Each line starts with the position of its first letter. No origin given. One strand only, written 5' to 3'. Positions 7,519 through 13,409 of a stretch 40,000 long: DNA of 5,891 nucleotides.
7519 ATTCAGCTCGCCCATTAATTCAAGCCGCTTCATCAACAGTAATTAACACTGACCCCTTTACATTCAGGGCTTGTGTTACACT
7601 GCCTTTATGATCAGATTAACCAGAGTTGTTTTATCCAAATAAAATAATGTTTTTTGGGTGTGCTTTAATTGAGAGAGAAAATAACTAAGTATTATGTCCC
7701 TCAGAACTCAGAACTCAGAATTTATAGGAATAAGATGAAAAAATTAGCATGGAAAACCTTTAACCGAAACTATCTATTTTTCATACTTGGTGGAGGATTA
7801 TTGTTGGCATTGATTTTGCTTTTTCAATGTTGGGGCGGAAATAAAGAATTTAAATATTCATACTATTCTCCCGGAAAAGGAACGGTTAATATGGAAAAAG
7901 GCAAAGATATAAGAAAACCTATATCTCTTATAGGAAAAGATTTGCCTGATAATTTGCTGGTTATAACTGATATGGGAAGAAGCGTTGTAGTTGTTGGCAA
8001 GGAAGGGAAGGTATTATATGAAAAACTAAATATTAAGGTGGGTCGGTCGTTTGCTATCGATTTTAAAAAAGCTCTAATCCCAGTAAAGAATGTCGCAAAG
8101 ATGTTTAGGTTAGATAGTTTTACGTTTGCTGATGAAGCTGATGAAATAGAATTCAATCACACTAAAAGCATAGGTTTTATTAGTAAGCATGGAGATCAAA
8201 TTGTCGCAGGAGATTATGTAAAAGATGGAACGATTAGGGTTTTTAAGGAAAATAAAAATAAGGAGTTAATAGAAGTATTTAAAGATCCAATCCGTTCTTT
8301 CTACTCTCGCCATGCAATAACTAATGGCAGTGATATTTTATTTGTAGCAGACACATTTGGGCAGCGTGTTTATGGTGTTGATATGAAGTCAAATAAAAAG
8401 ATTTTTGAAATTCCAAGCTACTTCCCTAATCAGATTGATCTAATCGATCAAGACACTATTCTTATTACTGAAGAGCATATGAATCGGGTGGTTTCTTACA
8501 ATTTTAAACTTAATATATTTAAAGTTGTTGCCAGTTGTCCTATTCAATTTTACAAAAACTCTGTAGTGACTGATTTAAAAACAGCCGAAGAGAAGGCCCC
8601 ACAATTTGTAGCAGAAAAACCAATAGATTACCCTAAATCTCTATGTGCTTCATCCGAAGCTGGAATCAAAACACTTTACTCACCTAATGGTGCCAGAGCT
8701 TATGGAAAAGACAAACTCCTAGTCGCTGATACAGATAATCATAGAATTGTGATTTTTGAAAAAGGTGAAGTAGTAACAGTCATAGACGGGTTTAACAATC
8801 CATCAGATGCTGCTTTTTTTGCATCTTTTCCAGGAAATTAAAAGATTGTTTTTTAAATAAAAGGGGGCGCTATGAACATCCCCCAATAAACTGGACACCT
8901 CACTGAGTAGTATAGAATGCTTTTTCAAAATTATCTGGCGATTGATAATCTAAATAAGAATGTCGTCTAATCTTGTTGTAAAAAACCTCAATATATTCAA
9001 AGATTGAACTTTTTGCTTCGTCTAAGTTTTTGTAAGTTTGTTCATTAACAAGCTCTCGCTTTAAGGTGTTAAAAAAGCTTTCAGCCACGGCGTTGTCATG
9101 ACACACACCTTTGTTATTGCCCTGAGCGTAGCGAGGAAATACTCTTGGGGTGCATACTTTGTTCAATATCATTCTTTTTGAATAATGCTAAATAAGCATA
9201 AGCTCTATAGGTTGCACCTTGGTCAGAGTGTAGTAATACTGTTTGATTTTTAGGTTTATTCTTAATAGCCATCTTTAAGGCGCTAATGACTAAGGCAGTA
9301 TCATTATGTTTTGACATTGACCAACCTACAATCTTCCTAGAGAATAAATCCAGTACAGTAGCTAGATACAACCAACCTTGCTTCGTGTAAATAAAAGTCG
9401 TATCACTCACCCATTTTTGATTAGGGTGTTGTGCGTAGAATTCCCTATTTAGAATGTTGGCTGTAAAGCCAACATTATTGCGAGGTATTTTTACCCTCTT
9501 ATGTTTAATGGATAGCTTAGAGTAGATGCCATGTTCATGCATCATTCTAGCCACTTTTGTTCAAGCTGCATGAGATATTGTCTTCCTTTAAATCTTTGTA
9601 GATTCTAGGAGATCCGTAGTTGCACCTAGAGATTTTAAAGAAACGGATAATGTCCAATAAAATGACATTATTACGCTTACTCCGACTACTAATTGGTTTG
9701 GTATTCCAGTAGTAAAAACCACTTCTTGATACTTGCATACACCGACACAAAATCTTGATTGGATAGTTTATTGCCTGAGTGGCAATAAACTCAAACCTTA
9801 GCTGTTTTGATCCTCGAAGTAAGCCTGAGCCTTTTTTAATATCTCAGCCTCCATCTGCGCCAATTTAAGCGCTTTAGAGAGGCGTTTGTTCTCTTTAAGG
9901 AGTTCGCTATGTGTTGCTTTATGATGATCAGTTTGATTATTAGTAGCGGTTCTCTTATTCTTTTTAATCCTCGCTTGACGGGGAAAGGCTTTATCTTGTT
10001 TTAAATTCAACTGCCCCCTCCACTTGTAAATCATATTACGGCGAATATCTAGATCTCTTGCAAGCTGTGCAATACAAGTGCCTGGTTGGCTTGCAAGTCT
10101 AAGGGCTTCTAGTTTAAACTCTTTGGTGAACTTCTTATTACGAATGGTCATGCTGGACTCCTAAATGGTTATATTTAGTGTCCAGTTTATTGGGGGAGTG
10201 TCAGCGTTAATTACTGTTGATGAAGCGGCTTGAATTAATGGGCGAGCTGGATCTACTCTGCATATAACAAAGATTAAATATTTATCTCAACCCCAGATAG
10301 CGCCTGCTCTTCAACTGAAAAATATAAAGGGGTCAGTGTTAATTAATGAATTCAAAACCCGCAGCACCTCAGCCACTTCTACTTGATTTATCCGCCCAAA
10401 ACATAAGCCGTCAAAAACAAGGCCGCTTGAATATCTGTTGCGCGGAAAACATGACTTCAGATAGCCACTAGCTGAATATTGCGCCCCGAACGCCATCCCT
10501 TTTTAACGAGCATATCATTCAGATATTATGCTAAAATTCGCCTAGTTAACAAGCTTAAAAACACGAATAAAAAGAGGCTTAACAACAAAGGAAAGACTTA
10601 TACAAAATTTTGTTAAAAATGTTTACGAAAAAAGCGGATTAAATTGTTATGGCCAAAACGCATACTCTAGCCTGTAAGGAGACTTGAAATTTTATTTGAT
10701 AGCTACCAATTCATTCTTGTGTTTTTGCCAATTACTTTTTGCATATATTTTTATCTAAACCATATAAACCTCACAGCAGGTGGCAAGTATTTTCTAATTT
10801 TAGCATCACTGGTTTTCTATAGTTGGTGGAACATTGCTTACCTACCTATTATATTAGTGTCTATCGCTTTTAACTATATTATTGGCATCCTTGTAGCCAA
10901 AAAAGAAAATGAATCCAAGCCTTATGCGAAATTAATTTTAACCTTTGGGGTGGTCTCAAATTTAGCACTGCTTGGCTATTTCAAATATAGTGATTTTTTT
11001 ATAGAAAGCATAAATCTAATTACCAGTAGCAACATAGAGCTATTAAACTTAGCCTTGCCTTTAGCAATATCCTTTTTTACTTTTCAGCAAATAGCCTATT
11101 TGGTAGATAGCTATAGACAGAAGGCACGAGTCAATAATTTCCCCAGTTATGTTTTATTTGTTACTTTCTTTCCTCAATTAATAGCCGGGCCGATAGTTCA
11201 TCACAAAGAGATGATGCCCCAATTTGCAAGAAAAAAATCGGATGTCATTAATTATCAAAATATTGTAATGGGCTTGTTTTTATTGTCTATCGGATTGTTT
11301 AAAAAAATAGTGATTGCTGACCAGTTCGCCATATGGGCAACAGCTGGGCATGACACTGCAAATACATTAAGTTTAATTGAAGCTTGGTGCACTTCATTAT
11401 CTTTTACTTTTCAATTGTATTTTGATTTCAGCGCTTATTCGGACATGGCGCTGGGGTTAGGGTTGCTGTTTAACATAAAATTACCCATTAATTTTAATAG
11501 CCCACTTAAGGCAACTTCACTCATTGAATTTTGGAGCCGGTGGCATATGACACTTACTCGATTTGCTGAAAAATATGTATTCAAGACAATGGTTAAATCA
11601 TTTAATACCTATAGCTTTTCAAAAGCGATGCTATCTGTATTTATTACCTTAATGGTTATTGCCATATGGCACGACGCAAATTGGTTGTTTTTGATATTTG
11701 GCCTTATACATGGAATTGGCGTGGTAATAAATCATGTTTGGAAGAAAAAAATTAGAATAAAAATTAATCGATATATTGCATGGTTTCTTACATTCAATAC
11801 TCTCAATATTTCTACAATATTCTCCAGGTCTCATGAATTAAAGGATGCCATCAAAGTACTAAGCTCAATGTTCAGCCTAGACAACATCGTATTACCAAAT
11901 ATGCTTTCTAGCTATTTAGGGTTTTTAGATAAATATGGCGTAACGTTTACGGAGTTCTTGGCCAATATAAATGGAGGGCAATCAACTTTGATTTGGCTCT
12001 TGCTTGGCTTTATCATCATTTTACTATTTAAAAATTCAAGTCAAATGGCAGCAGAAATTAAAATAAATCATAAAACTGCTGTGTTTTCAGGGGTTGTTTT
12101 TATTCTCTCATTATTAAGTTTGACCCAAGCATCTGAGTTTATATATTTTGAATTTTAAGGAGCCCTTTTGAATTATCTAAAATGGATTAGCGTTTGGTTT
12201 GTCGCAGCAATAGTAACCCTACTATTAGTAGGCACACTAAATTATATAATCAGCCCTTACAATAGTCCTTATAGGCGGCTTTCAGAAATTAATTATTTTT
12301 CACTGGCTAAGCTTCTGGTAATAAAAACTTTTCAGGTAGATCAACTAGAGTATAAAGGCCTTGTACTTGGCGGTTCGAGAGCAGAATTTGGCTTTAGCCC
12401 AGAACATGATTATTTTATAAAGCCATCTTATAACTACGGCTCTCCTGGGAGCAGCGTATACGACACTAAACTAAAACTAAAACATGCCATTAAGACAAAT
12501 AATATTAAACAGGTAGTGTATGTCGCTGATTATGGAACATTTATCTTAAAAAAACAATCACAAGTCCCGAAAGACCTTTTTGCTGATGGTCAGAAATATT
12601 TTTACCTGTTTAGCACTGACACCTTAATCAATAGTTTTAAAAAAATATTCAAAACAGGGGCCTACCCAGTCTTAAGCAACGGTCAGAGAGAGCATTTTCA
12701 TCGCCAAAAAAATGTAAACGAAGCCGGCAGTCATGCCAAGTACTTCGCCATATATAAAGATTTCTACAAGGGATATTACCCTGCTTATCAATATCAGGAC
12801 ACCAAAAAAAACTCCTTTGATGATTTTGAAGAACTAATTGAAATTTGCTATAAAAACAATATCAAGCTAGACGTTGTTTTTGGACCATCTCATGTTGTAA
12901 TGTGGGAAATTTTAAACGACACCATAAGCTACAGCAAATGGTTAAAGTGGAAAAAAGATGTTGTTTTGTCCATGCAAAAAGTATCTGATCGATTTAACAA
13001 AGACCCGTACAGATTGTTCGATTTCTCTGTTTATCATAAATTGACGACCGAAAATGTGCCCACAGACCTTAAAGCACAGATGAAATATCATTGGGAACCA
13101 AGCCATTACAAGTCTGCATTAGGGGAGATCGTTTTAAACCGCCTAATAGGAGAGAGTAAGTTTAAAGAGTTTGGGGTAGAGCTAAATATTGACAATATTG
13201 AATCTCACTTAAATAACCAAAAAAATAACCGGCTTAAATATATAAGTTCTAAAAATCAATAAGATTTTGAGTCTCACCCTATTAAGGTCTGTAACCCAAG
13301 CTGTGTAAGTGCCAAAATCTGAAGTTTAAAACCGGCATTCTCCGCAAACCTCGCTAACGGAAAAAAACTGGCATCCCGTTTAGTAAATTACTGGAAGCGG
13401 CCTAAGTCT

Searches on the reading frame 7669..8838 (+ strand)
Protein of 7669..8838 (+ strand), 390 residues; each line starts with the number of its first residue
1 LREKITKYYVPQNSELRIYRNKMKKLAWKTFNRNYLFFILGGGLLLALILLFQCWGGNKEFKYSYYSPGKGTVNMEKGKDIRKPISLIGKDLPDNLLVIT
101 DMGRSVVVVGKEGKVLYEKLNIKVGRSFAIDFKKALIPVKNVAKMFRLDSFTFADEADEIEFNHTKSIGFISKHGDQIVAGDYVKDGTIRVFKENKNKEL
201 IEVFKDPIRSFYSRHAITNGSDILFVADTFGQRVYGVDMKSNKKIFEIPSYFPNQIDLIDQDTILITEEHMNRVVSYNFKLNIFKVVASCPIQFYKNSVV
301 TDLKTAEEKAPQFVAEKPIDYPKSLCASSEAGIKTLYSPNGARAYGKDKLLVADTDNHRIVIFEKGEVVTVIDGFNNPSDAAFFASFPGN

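Call 29: search_protein_families(library=pfam, proteins=[window:7669-8838:+], max_evalue=0.001)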
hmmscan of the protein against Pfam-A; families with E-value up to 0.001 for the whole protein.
window:7669-8838:+ (390 aa): 1 family
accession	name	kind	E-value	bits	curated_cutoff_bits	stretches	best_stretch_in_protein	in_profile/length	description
PF01436.27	NHL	-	1.9e-05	24.9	20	0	337-363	2-28/28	NHL repeat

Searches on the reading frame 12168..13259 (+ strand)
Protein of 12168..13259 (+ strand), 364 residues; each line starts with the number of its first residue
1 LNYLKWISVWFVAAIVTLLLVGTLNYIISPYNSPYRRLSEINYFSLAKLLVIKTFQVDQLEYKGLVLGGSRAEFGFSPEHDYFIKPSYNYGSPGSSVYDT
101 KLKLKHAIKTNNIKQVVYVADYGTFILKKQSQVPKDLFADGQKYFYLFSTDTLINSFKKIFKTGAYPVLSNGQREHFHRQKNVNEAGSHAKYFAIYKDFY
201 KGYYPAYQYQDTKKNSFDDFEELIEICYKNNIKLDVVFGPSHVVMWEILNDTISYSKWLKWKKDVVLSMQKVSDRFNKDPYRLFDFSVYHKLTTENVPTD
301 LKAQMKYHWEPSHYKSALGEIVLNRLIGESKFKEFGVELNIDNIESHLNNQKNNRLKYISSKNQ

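Call 4: search_protein_families(library=pfam, proteins=[window:12168-13259:+], max_evalue=0.1)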
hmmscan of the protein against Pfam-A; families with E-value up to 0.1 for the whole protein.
window:12168-13259:+ (364 aa): 0 families

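Call 80: search_protein_families(library=pfam, proteins=[window:12168-13259:+], max_evalue=5)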
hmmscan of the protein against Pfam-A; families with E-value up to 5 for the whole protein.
window:12168-13259:+ (364 aa): 0 families

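Call 81: search_protein_families(library=ncbifam, proteins=[window:12168-13259:+], max_evalue=1)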
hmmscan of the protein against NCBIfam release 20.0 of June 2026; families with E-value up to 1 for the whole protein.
window:12168-13259:+ (364 aa): 1 family
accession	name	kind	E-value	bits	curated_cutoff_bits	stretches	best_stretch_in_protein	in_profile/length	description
NF009461.0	PRK12821.1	equivalog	0.071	11.7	399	1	10-59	137-187/477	aspartyl/glutamyl-tRNA amidotransferase subunit C-like protein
